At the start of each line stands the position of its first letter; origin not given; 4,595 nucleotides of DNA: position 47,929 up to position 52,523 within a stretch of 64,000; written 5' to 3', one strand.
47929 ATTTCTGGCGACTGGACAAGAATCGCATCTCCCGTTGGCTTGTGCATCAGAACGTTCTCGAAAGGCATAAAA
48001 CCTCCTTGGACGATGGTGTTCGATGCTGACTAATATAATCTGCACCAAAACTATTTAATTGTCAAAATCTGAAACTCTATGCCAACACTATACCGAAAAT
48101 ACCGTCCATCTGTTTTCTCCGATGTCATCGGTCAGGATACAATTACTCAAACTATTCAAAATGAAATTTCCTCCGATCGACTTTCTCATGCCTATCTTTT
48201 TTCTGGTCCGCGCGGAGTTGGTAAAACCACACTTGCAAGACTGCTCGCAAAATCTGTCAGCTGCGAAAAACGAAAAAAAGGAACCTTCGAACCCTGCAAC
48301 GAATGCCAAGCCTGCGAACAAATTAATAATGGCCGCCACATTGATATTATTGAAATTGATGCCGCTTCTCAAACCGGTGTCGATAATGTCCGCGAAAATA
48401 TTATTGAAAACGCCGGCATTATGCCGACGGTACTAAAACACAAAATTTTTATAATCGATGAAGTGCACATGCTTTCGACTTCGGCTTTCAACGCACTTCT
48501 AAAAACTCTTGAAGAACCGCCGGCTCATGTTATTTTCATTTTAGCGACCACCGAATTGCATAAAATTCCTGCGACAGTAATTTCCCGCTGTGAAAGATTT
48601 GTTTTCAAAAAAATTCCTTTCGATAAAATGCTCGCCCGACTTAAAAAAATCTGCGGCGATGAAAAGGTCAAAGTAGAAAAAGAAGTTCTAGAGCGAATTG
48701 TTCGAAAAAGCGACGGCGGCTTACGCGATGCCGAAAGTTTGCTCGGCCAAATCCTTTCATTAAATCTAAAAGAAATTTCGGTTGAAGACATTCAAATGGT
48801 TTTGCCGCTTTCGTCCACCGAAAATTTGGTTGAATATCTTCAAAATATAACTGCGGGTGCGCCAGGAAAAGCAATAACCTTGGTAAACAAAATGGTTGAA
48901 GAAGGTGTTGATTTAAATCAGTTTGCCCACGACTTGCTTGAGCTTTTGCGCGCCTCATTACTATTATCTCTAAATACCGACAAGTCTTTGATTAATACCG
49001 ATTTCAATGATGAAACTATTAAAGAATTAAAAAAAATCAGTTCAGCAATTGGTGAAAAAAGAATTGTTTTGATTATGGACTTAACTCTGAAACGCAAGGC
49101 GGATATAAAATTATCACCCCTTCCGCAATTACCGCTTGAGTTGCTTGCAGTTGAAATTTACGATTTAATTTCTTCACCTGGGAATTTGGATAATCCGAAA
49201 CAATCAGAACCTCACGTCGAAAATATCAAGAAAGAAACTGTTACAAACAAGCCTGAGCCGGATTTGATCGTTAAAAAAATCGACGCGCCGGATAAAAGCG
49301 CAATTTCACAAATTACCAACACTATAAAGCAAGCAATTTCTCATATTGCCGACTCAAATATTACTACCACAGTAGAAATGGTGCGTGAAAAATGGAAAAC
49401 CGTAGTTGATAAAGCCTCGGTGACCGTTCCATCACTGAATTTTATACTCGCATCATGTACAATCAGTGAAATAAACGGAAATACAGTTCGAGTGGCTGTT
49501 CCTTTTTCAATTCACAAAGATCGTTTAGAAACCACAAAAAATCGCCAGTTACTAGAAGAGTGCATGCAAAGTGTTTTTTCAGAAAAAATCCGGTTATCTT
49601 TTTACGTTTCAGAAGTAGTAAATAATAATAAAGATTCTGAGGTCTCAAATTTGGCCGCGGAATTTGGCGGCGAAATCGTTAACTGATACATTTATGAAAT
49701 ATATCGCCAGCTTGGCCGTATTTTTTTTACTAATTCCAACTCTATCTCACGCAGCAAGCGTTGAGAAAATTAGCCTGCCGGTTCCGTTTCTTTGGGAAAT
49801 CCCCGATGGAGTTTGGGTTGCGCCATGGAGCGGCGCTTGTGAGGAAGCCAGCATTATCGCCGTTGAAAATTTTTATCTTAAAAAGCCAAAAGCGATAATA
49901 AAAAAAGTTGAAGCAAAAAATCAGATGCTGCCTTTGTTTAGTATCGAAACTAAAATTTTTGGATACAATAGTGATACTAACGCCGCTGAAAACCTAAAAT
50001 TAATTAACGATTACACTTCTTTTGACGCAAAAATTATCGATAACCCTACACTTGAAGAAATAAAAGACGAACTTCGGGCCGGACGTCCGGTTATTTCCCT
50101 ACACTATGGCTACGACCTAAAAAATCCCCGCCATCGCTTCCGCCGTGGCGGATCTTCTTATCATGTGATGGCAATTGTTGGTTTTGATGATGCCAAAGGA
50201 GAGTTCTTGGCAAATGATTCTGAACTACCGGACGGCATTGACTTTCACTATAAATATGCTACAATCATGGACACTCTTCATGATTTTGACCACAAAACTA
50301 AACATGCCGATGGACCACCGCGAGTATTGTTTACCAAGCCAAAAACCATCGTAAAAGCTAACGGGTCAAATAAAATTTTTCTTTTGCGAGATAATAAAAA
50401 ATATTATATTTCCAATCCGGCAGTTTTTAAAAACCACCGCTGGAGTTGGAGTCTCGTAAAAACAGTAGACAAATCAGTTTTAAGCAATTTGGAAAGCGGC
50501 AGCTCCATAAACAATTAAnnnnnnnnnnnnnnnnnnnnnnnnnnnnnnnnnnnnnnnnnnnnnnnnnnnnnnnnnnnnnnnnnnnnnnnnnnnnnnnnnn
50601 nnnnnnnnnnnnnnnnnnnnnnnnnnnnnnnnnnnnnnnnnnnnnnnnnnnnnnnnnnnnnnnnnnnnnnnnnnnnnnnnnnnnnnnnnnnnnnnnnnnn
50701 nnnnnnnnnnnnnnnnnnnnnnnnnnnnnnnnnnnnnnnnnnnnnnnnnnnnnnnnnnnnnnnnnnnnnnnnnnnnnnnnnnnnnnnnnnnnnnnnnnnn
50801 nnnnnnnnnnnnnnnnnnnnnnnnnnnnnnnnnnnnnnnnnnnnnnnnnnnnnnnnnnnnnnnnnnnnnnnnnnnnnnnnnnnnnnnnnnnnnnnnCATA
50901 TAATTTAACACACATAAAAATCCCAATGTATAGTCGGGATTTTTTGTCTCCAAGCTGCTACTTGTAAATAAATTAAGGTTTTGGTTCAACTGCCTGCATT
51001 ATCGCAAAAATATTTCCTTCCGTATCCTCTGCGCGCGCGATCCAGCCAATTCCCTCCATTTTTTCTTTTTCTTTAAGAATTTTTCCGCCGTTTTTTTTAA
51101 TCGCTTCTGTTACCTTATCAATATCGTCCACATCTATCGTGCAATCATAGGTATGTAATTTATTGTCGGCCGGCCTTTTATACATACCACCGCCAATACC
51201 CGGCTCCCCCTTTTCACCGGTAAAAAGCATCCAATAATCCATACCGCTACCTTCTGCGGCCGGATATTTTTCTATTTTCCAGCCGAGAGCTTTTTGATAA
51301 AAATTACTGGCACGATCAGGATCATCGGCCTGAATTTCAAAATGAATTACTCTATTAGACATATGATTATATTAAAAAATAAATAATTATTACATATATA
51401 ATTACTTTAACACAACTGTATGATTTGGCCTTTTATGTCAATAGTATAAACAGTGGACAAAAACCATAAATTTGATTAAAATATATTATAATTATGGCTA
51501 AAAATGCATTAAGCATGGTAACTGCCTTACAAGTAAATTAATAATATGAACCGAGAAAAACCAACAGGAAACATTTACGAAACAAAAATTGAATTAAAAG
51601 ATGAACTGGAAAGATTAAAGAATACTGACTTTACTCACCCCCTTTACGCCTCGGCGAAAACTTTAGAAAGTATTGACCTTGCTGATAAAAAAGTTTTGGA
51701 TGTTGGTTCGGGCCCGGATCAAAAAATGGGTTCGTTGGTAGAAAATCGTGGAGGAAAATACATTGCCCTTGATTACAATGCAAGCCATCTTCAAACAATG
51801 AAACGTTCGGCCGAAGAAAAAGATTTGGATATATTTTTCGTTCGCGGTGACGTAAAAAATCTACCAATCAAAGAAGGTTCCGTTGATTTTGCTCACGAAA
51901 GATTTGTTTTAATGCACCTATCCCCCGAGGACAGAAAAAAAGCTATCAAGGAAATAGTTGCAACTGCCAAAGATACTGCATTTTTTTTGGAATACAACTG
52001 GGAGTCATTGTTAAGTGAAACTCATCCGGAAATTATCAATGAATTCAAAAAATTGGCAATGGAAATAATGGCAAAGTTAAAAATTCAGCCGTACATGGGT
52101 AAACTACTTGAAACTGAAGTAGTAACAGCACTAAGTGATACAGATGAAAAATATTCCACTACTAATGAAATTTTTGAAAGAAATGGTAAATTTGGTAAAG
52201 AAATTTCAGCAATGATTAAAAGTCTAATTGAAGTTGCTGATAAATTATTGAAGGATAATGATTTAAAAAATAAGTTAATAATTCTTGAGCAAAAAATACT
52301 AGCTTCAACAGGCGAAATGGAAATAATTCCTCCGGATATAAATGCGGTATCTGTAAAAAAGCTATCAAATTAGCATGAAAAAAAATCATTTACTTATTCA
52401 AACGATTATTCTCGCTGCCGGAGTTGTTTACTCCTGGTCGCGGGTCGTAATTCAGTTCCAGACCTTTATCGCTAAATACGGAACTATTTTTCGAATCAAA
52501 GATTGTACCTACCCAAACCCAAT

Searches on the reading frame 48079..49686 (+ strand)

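Call 71: search_protein_families(library=pfam, proteins=[window:48079-49686:+], max_evalue=0.001)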
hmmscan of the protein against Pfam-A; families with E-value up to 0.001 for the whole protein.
window:48079-49686:+ (535 aa): 15 families
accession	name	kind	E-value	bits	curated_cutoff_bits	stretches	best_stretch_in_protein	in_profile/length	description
PF13177.12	DNA_pol3_delta2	-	4.1e-44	150.8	27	1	19-179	2-160/161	DNA polymerase III, delta subunit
PF00004.35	AAA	-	6.8e-15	56.1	21.2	1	40-177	2-129/131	ATPase family associated with various cellular activities (AAA)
PF12169.13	DNA_pol3_gamma3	-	1.9e-11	44.3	24.4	1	233-362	1-129/143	DNA polymerase III subunits gamma and tau domain III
PF05496.18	RuvB_N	-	7.1e-09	36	27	1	9-65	2-62/159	Holliday junction DNA helicase RuvB P-loop domain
PF21960.2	RCF1-5-like_lid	-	1.4e-08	35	27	1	187-218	2-34/43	RCF1/5-like, AAA+ ATPase lid domain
PF13401.12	AAA_22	-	4.4e-08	33.9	27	1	40-162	9-128/130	AAA domain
PF07728.20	AAA_5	-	9.4e-08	32.6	22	1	40-150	3-96/139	AAA domain (dynein-related subfamily)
PF22608.2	DNAX_ATPase_lid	-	2.1e-06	27.9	27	1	186-225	4-43/49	DNA polymerase III clamp loader subunit, ATPase lid domain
PF13173.12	AAA_14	-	1.1e-05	25.9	27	1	38-147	4-88/129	AAA domain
PF13604.12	AAA_30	-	1.2e-05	25.6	27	1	39-154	21-122/191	AAA domain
PF06068.19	TIP49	-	1.4e-05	24.9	23.8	0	106-158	263-311/347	TIP49 P-loop domain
PF13245.12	AAA_19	-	6.7e-05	23.5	25.1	1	36-154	11-123/134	AAA domain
PF13191.12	AAA_16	-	0.00023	22.1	32.6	0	23-113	9-103/167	AAA ATPase domain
PF02367.23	TsaE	-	0.00026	21.4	26.6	1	28-103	12-90/128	Threonylcarbamoyl adenosine biosynthesis protein TsaE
PF05970.20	PIF1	-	0.001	19.2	25.9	0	19-145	6-127/223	PIF1-like helicase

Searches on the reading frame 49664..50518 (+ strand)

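Call 71: search_protein_families(library=pfam, proteins=[window:49664-50518:+], max_evalue=0.001)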
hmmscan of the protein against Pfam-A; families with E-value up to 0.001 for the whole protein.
window:49664-50518:+ (284 aa): 1 family
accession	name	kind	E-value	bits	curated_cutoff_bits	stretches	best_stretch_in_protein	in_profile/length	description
PF13529.12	Peptidase_C39_2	-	1.2e-07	32.9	24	1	58-186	15-142/143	Peptidase_C39 like family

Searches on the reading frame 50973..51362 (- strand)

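Call 71: search_protein_families(library=pfam, proteins=[window:50973-51362:-], max_evalue=0.001)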
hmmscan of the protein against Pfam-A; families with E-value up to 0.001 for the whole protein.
window:50973-51362:- (129 aa): 3 families
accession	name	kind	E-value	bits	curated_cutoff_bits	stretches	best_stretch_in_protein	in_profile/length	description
PF00903.31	Glyoxalase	-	1.5e-11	45.2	20.6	1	5-119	2-119/121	Glyoxalase/Bleomycin resistance protein/Dioxygenase superfamily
PF22677.2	Ble-like_N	-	5.9e-08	32.8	24.5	1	4-32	1-29/41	Bleomycin resistance protein-like N-terminal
PF18029.7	Glyoxalase_6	-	2.9e-07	31.5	23.6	1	9-121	3-105/106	Glyoxalase-like domain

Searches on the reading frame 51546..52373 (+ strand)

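Call 71: search_protein_families(library=pfam, proteins=[window:51546-52373:+], max_evalue=0.001)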
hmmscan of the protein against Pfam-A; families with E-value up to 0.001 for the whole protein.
window:51546-52373:+ (275 aa): 5 families
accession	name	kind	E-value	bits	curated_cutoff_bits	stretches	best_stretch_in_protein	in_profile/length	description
PF13649.12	Methyltransf_25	-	1.4e-13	51.8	27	1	50-142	1-94/97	Methyltransferase domain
PF08241.18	Methyltransf_11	-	1.4e-12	48.5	21.2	1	51-142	1-88/95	Methyltransferase domain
PF13847.12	Methyltransf_31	-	7.1e-08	32.7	27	1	47-155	4-114/145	Methyltransferase domain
PF01209.24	Ubie_methyltran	-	9.9e-05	22.2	20.1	1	44-148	45-150/233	ubiE/COQ5 methyltransferase family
PF04867.17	DUF643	-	0.00046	21.2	25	0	174-248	11-81/114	Protein of unknown function (DUF643)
